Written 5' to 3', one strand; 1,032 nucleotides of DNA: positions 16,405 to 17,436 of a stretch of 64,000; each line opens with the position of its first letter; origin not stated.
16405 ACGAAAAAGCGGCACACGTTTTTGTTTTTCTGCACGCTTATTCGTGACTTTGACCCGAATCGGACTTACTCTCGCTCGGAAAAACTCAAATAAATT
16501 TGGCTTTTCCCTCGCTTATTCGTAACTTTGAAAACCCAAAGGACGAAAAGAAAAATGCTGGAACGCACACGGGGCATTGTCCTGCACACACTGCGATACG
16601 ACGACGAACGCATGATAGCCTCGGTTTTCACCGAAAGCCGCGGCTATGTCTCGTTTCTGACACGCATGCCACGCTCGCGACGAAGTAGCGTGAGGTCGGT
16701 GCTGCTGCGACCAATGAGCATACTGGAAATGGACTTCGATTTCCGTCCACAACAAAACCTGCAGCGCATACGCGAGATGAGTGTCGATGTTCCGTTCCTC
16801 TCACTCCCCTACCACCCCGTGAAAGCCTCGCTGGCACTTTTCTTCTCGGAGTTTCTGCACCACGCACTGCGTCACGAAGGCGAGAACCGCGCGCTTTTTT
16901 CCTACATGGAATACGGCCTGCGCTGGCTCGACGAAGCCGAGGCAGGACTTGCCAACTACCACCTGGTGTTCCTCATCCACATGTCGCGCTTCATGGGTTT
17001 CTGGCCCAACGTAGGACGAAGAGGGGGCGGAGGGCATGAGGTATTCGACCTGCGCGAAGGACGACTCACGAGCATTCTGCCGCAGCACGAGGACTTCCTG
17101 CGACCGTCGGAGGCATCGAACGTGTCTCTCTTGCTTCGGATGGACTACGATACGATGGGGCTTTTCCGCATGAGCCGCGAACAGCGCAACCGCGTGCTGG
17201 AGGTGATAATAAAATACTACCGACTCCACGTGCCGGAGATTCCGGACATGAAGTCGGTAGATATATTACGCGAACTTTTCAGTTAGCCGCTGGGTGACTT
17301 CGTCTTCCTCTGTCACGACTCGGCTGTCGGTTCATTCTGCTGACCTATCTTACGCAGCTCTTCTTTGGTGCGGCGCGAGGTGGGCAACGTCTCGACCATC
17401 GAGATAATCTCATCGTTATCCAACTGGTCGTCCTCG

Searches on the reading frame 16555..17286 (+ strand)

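Call 12: search_protein_families(library=pfam, proteins=[window:16555-17286:+])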
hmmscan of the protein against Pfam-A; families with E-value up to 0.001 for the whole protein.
window:16555-17286:+ (243 aa): 2 families
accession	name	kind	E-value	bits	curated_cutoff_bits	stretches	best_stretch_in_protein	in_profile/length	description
PF11967.14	RecO_N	-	1.5e-14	54.2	27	1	1-76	1-75/80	Recombination protein O N terminal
PF02565.21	RecO_C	-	1.3e-13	51.4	22.1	1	88-228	4-151/157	Recombination protein O C terminal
